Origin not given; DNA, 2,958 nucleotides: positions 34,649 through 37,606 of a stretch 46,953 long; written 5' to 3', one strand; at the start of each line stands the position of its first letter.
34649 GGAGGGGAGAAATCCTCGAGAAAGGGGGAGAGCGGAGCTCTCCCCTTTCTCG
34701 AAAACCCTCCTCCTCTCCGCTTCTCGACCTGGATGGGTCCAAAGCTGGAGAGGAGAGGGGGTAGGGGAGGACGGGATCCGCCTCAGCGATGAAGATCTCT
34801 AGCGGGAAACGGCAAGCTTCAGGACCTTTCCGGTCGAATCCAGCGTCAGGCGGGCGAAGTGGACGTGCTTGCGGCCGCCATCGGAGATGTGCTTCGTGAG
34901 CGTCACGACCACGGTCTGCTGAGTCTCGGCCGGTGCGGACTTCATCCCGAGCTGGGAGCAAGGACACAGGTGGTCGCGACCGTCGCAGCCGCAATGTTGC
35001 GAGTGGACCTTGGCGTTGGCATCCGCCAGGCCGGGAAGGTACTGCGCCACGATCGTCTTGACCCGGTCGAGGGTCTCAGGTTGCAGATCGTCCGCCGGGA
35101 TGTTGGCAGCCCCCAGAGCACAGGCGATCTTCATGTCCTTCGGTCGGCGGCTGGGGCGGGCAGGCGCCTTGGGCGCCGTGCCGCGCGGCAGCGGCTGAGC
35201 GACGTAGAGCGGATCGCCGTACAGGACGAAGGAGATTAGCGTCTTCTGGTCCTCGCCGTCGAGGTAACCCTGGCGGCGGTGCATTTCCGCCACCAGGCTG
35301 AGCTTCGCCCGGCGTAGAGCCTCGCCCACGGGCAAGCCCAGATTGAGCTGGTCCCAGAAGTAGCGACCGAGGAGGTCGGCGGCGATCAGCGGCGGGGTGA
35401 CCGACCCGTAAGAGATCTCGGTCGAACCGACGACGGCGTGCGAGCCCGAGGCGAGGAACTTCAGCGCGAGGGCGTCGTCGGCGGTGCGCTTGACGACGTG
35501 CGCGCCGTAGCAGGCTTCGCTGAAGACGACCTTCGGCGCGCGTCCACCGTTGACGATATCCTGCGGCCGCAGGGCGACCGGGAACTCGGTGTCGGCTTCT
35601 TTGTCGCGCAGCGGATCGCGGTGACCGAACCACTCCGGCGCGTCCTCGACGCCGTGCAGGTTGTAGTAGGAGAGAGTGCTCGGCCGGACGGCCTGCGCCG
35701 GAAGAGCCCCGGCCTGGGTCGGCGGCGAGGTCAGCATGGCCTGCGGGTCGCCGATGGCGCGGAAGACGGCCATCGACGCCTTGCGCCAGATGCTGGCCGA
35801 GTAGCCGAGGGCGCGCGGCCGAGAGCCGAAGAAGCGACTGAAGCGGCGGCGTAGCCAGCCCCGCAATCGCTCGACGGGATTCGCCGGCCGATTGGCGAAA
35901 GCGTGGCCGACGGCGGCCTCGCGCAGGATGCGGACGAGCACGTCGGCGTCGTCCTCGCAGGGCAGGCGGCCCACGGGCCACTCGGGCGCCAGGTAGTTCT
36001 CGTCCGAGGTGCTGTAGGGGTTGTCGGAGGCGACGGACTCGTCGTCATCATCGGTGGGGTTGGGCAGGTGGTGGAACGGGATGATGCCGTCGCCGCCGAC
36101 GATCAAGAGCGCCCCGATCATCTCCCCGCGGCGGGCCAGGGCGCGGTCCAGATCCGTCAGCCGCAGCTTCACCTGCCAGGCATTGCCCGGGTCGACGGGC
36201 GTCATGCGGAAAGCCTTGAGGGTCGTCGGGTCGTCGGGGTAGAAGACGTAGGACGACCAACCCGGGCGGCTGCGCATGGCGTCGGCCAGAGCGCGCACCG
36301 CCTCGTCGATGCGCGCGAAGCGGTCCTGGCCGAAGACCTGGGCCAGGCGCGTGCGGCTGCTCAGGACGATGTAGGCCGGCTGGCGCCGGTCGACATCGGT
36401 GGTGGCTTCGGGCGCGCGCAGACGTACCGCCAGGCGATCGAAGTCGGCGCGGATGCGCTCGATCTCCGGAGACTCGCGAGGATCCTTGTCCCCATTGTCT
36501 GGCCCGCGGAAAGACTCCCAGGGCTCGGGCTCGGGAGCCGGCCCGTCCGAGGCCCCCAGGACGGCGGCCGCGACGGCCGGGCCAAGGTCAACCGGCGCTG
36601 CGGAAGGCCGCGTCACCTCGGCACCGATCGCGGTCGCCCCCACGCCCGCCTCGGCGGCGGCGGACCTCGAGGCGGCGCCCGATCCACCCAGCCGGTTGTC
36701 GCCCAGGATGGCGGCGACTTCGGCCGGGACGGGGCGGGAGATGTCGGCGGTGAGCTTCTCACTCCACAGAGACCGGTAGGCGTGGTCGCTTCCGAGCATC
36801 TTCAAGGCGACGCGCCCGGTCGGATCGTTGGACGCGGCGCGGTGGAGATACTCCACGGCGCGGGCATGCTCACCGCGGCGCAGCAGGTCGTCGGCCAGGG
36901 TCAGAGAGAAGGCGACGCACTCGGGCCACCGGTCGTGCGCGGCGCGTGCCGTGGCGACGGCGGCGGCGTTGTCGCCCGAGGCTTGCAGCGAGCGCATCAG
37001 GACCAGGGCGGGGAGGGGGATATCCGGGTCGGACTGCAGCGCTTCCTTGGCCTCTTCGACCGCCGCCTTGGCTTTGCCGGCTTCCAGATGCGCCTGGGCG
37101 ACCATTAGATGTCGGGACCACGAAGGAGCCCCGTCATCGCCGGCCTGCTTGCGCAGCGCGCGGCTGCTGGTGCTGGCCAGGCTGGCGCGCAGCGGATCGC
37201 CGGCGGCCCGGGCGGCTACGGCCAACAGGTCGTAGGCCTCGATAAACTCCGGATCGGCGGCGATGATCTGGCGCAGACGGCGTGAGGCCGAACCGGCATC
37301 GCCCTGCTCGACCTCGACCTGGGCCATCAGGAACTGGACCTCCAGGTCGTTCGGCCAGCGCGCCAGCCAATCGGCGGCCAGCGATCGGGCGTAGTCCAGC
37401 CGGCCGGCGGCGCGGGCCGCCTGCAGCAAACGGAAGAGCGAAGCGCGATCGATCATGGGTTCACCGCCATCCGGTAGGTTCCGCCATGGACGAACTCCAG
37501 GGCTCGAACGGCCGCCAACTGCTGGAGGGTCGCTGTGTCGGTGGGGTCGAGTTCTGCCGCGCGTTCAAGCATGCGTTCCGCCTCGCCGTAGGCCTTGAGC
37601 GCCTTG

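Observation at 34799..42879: Three-gene operon: 2-TM protein, 1692-aa TPR scaffold, and a cytoplasmic TPR-gingipain/CHAT-like peptidase, directly downstream of the Rhs array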

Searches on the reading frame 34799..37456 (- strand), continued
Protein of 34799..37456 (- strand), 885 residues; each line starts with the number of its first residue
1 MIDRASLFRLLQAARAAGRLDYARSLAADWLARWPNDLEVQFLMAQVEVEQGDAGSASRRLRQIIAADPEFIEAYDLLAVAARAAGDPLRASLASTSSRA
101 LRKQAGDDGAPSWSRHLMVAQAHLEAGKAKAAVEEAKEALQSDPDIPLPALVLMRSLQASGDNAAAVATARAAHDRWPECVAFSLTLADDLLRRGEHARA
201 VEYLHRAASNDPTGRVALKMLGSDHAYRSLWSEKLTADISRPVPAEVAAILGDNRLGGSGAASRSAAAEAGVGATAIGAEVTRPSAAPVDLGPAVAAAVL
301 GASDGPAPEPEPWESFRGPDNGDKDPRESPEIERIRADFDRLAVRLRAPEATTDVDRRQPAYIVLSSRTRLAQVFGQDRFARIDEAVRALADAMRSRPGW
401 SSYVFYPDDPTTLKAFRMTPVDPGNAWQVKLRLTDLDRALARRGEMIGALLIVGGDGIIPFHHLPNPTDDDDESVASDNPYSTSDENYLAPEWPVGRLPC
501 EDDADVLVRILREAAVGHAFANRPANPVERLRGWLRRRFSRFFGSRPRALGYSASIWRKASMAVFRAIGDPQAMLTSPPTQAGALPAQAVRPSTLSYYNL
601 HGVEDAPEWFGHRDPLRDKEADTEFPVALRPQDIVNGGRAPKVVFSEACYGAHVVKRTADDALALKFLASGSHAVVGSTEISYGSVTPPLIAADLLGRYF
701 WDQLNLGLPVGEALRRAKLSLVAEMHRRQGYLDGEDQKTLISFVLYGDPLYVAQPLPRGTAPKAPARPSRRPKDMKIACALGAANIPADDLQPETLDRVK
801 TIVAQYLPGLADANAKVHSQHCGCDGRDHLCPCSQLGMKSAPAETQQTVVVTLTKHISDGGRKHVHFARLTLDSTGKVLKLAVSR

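Call 51: predict_structure(alignment_id=A3)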
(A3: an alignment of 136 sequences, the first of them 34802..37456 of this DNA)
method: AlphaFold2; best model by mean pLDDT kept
length: 885 residues; sequences in the alignment: 136
mean_pLDDT: 88.7   pTM: 0.72
mean pLDDT of the five models: 88.7, 88.4, 88.3, 87.9, 87.4
residues with pLDDT >= 90: 688; 70-90: 99; 50-70: 25; < 50: 73
segments of 3 or more residues with pLDDT < 50: 257-328
pLDDT, mean of each block of 10 residues (from residue 1): 97 97 97 97 98 96 98 98 97 96 90 96 98 98 96 98 98 97 98 95 97 97 96 95 94 62 39 34 36 35 33 37 47 73 66 78 98 98 98 96 98 97 96 97 96 98 96 97 94 97 95 97 93 90 83 97 97 96 92 96 96 94 95 88 97 97 97 98 94 98 95 96 92 96 98 85 76 86 91 92 85 93 89 82 75 93 92 92 88
secondary structure, 60 per line:
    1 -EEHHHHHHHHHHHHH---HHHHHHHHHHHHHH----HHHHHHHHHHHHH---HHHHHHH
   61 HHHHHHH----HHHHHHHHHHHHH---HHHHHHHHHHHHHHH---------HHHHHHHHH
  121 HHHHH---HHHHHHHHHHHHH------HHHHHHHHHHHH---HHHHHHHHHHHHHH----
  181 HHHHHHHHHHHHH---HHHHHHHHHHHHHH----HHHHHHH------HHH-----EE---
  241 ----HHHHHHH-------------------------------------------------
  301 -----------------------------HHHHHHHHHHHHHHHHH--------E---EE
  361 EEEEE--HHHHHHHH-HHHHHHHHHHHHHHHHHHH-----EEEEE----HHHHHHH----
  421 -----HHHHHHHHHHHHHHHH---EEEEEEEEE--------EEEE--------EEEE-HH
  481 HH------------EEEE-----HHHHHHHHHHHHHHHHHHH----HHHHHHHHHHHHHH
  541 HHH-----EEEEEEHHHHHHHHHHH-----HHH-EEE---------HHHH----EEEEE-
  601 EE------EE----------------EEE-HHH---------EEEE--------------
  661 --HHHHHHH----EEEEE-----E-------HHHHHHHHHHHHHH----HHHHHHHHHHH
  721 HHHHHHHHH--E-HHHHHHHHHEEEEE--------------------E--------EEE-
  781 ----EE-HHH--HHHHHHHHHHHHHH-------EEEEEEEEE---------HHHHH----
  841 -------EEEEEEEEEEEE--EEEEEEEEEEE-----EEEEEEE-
elements in order (helices of 4 or more, strands of 3 or more residues): H4-16 H20-33 H38-50 H54-67 H72-84 H88-102 H112-125 H129-141 H148-159 H163-176 H181-193 H197-210 H215-221 H245-251 H330-346 E359-365 H368-375 H377-395 E401-405 H410-416 H426-441 E445-453 E462-465 E474-477 H479-482 E495-498 H504-522 H527-543 E549-554 H555-565 E575-577 H587-590 E595-599 E627-629 E643-646 H663-669 E674-678 H692-705 H710-729 H734-742 E743-747 E777-779 H793-806 E814-822 H832-836 E848-859 E862-872 E878-884

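Call 54: fold_search(model_id=the predicted structure, library=pdb)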
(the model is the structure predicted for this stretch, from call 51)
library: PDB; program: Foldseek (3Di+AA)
matches with E <= 10: 1239; with E <= 0.001: 70
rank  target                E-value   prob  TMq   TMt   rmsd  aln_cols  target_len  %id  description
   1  4rbm                  6.7e-09  1.00  0.28  0.51  21.1       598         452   10  Porphyromonas gingivalis gingipain K (Kgp) catalytic and immunoglobulin superfamily-like domains (released 2014-10-08)
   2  6i9a_A                4.1e-08  1.00  0.28  0.51  21.3       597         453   10  Porphyromonas gingivalis gingipain K (Kgp) in complex with inhibitor KYT-36 (released 2019-03-13)
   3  8chy                  3.0e-06  1.00  0.11  0.35  14.8       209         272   21  Crystal structure of an 8-repeat consensus TPR superhelix with Zinc. (released 2024-02-21)
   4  9qhb                  7.6e-06  1.00  0.11  0.35  14.5       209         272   22  Crystal structure of 16-repeat CTPR protein with eliminated coordination sites (released 2025-10-22)
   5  9qhc_B                1.7e-05  1.00  0.11  0.35  15.0       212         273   22  Crystal structure of 8-repeat CTPR protein with eliminated coordination sites (released 2025-10-22)
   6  6eou                  3.4e-05  1.00  0.10  0.26  14.2       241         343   20  O-GlcNAc transferase TPR domain with the intellectual disability associated mutation L254F (released 2018-05-09)
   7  6e37_A                5.6e-05  1.00  0.11  0.14  22.1       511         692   13  O-GlcNAc Transferase in complex with covalent inhibitor (released 2019-11-06)
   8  3pe4_A                6.5e-05  1.00  0.13  0.15  21.0       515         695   11  Structure of human O-GlcNAc transferase and its complex with a peptide substrate (released 2011-01-19)
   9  1w3b_B                6.8e-05  1.00  0.12  0.26  14.1       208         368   22  The superhelical TPR domain of O-linked GlcNAc transferase reveals structural similarities to importin alpha. (released 2004-09-09)
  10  9qhc_A                7.1e-05  1.00  0.12  0.35  14.4       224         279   21  Crystal structure of 8-repeat CTPR protein with eliminated coordination sites (released 2025-10-22)
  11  4gyy_A                7.4e-05  1.00  0.13  0.15  21.4       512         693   12  Crystal structure of human O-GlcNAc Transferase with UDP-5SGlcNAc and a peptide substrate (released 2012-10-31)
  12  4gyw_A                7.4e-05  1.00  0.13  0.15  21.2       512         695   12  Crystal structure of human O-GlcNAc Transferase in complex with UDP and a glycopeptide (released 2012-10-31)
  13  1w3b_A                9.4e-05  1.00  0.12  0.25  13.0       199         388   22  The superhelical TPR domain of O-linked GlcNAc transferase reveals structural similarities to importin alpha. (released 2004-09-09)
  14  5npr_A                9.8e-05  1.00  0.13  0.16  22.9       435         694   13  The human O-GlcNAc transferase in complex with a thiol-linked bisubstrate inhibitor (released 2018-05-16)
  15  7yea_A                1.1e-04  1.00  0.13  0.12  28.0       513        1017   14  Human O-GlcNAc transferase Dimer (released 2023-07-12)
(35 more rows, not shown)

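Call 57: search_protein_families(library=padloc, proteins=[window:34802-37456:-], max_evalue=0.01)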
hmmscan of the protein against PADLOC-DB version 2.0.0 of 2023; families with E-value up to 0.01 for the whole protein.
window:34802-37456:- (885 aa): 0 families

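Call 83: search_protein_families(library=pfam, proteins=[L036:1569-2756:-, L036:2774-4447:-, L036:1659-2435:+, L047:3369-3929:+, L047:3939-4499:-], max_evalue=0.001)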
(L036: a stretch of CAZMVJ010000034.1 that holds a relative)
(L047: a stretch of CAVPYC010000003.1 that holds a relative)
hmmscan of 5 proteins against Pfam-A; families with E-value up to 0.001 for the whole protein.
L036:1569-2756:- (395 aa): 1 family
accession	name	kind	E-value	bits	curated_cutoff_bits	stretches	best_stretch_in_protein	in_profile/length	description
PF00672.30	HAMP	-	1.5e-13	51.3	25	1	266-316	2-52/53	HAMP domain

L036:2774-4447:- (557 aa): 4 families
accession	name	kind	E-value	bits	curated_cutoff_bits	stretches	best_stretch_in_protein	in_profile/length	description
PF00069.31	Pkinase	-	2.4e-43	148.8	31.7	1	193-411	1-212/263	Protein kinase domain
PF07714.23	PK_Tyr_Ser-Thr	-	1.3e-29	103.7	23.1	1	199-421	7-231/258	Protein tyrosine and serine/threonine kinase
PF01636.29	APH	-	1e-07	32.4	23.2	0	307-342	160-197/239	Phosphotransferase enzyme family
PF03109.22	ABC1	-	1.7e-07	31.1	22.9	1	236-345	118-217/244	ABC1 atypical kinase-like domain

L036:1659-2435:+ (258 aa): 0 families

L047:3369-3929:+ (186 aa): 0 families

L047:3939-4499:- (186 aa): 0 families

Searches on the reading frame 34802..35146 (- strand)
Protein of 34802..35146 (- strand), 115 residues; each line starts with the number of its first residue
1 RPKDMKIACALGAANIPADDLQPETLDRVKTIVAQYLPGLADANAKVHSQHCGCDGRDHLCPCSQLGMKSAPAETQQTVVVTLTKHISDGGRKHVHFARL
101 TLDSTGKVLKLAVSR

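Call 39: search_protein_families(library=pfam, proteins=[window:34802-35146:-], max_evalue=10)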
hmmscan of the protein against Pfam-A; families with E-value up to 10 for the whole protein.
window:34802-35146:- (115 aa): 1 family
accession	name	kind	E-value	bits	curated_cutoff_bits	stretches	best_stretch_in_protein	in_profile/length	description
PF16164.10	VWA_N2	-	0.01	16.4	27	1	47-89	23-64/79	VWA N-terminal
